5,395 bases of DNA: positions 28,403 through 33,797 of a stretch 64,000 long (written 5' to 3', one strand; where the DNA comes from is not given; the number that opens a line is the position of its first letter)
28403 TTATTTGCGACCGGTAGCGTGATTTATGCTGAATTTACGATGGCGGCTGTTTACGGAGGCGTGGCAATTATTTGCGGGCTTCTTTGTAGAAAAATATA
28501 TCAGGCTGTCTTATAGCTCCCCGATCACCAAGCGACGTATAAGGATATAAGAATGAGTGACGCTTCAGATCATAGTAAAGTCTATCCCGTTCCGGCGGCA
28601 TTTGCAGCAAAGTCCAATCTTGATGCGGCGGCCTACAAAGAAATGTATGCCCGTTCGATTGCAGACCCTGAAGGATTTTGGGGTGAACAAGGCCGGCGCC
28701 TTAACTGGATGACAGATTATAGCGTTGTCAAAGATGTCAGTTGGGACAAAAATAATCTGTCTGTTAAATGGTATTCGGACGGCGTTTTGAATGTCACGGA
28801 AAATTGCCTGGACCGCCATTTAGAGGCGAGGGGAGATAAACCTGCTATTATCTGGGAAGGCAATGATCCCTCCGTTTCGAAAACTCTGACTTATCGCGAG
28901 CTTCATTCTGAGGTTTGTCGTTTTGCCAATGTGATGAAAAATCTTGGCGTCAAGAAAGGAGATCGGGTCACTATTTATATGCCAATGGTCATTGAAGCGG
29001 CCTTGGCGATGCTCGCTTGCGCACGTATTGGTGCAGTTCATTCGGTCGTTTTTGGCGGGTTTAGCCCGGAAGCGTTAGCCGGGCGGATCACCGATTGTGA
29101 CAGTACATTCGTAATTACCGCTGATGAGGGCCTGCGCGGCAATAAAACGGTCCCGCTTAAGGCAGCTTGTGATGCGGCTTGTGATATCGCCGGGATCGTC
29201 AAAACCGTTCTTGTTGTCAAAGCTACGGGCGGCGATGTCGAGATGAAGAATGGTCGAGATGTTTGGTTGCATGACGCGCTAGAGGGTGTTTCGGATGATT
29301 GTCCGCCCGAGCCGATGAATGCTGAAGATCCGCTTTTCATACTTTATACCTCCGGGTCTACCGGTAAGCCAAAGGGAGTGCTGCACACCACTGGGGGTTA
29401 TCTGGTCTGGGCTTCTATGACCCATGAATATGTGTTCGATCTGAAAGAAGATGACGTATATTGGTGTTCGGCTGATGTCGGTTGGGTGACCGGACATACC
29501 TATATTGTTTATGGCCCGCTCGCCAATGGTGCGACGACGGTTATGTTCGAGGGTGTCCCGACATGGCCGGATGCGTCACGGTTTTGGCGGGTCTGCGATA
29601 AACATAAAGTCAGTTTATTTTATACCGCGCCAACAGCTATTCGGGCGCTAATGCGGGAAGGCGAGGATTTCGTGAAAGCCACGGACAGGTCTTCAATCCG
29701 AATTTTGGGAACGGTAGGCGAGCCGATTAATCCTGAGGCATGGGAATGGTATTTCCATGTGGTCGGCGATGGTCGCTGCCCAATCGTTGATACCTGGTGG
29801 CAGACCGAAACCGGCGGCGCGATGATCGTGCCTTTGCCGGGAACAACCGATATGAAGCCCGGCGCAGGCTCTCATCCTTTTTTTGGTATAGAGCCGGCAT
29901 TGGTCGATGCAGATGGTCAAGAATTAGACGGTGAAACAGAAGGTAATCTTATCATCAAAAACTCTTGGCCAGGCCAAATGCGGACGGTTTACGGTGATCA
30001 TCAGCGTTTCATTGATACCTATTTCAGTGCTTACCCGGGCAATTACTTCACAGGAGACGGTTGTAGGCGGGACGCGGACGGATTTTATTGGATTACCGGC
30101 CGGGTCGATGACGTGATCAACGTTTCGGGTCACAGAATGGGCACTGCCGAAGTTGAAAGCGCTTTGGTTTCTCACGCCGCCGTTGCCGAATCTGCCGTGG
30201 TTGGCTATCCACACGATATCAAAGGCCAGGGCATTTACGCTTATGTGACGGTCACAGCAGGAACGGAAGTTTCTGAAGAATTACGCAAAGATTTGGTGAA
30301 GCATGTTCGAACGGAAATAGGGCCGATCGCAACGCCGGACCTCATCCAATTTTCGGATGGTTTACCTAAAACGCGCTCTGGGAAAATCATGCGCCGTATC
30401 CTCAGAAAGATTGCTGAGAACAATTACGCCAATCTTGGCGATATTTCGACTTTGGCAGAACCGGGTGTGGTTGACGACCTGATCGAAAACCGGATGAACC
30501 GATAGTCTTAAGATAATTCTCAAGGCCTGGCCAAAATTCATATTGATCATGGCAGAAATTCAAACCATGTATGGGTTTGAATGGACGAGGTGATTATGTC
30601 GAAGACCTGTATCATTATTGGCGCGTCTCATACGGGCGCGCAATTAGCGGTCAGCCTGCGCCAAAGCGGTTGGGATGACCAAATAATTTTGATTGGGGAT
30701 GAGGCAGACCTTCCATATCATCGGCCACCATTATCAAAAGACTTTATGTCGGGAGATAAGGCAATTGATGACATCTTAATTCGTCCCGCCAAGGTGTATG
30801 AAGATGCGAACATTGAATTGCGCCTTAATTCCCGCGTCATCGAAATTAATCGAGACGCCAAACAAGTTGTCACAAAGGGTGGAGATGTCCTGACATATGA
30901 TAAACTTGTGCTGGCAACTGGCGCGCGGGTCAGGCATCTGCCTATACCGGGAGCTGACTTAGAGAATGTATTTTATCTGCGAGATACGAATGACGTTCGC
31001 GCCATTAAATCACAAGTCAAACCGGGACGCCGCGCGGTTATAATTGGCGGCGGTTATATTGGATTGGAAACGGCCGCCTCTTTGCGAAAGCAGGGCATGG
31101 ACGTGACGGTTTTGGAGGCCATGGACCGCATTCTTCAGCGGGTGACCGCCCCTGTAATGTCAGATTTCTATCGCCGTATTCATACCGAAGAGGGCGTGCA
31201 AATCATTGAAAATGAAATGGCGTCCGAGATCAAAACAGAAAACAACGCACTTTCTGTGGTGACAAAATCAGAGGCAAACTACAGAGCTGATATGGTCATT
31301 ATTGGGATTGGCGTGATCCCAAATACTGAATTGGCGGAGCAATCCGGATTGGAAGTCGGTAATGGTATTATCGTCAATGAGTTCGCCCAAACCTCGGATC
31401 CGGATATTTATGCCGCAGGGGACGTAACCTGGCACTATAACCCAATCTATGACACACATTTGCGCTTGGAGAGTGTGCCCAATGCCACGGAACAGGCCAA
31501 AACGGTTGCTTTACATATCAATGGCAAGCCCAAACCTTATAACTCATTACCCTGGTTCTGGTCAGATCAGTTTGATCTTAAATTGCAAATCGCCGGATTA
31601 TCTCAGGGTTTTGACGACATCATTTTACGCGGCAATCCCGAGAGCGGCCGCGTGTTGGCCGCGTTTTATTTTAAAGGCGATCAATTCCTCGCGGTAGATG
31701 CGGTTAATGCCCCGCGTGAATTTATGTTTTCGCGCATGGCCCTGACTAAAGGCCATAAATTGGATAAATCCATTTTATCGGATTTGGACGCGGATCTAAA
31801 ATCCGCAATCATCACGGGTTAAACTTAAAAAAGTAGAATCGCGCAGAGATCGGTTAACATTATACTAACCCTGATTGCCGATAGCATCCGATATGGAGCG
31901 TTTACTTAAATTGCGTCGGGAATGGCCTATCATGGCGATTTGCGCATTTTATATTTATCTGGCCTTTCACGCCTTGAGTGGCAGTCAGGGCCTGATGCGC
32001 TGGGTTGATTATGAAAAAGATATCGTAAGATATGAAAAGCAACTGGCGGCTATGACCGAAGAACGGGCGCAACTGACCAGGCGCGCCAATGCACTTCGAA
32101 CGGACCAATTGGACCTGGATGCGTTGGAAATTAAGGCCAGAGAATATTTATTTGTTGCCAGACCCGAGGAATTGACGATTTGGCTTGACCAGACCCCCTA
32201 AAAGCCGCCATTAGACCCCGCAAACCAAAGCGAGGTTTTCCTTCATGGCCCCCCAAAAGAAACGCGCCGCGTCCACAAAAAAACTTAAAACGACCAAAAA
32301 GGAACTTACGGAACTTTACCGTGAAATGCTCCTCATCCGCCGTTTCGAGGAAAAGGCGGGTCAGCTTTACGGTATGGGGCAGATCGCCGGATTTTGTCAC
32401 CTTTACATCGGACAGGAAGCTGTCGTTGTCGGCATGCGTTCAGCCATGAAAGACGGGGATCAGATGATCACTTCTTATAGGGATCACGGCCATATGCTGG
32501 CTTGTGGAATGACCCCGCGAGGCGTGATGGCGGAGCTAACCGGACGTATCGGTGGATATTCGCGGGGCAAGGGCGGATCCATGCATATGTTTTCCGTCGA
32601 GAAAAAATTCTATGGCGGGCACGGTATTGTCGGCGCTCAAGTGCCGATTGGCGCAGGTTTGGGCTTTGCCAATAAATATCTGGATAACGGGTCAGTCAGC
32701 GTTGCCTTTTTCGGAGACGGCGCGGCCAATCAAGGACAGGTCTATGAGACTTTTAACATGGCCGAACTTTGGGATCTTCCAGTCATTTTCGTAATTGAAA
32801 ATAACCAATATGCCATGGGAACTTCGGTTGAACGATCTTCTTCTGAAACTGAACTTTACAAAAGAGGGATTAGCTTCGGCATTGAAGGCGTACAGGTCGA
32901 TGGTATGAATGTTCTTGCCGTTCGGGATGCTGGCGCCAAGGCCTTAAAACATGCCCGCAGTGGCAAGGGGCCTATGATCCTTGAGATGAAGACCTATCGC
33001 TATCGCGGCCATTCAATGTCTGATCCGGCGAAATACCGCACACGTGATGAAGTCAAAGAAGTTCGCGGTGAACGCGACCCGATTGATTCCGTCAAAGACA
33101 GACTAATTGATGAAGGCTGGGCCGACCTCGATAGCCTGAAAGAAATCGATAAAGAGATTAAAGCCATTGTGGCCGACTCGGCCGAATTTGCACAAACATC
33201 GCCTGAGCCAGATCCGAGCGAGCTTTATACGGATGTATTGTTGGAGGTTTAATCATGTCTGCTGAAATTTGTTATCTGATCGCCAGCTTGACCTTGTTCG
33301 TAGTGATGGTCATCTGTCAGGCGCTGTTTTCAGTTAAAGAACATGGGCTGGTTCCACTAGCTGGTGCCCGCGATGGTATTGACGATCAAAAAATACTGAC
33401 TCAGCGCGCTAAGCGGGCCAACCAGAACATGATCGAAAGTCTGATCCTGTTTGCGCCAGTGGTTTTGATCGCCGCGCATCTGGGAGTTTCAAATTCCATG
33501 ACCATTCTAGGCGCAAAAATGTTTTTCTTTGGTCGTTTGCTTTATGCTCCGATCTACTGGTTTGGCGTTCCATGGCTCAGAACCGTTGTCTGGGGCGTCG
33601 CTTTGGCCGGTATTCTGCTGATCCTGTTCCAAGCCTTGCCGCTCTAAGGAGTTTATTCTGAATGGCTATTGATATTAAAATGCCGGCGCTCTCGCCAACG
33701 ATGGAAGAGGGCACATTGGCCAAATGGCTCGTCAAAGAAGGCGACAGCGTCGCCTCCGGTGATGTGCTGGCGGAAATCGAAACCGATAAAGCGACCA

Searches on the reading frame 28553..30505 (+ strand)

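Call 27: search_protein_families(library=pfam, proteins=[window:28553-30505:+], max_evalue=0.00001)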
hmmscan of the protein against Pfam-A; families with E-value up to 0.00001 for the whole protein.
window:28553-30505:+ (650 aa): 3 families
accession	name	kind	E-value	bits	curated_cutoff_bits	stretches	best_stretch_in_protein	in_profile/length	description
PF00501.34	AMP-binding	-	3.4e-89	299.8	29.9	1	87-471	2-377/384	AMP-binding enzyme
PF13193.12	AMP-binding_C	-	2.2e-25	89.8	24.5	1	533-611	1-76/76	AMP-binding enzyme C-terminal domain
PF16177.11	ACAS_N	-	2.4e-18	66.1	27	1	28-85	1-55/55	Acetyl-coenzyme A synthetase N-terminus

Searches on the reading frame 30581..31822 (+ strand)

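Call 27: search_protein_families(library=pfam, proteins=[window:30581-31822:+], max_evalue=0.00001)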
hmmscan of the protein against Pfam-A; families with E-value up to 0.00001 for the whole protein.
window:30581-31822:+ (413 aa): 9 families
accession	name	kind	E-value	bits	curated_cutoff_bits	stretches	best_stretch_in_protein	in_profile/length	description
PF07992.20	Pyr_redox_2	-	1.3e-74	251.7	26.1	1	9-306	2-291/291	Pyridine nucleotide-disulphide oxidoreductase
PF14759.12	Reductase_C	-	5.7e-28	97.7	25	1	325-409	1-84/85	Reductase C-terminal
PF00070.33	Pyr_redox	-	1.7e-18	67.4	22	1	151-228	1-79/82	Pyridine nucleotide-disulphide oxidoreductase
PF13738.12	Pyr_redox_3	-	5.2e-14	52.6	30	0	190-253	80-142/305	Pyridine nucleotide-disulphide oxidoreductase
PF01266.30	DAO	-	1.7e-12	48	27.9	1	152-183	2-33/353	FAD dependent oxidoreductase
PF01593.30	Amino_oxidase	-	8.4e-10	38.9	19.8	0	74-121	213-264/443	Flavin containing amine oxidoreductase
PF03486.20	HI0933_like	-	8.5e-10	38.9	50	0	151-188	2-39/244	HI0933-like protein Rossmann domain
PF01134.28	GIDA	-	4.8e-07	29.6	22.1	0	153-191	3-42/391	Glucose inhibited division protein A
PF13450.12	NAD_binding_8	-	2.4e-06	28.2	21.9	0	154-184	1-31/68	NAD(P)-binding Rossmann-like domain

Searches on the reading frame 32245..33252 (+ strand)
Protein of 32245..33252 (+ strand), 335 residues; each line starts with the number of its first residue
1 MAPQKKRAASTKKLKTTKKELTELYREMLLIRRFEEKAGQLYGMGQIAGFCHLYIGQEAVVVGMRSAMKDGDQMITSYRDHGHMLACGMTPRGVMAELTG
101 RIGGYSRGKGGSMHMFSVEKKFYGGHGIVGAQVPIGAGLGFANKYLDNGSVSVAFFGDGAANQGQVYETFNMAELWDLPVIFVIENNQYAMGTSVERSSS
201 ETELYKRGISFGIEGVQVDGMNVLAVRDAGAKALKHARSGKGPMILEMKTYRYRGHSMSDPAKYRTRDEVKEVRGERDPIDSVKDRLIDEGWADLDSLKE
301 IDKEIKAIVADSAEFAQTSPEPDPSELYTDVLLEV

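Call 27: search_protein_families(library=pfam, proteins=[window:32245-33252:+], max_evalue=0.00001)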
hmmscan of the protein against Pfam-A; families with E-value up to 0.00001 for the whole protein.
window:32245-33252:+ (335 aa): 1 family
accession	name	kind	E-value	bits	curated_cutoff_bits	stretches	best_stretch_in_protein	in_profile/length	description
PF00676.26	E1_dh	-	2.2e-106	355.7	22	1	27-324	2-299/300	Dehydrogenase E1 component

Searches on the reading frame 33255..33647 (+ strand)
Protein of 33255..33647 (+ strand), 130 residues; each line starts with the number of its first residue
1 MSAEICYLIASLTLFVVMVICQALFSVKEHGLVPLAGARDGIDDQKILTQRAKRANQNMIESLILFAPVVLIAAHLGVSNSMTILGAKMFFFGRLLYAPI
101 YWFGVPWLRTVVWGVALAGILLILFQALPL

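Call 27: search_protein_families(library=pfam, proteins=[window:33255-33647:+], max_evalue=0.00001)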
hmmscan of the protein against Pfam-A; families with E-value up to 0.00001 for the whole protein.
window:33255-33647:+ (130 aa): 1 family
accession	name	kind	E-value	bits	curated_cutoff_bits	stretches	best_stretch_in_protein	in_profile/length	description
PF01124.23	MAPEG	-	3.1e-18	66.6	23.4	1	8-128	5-128/129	MAPEG family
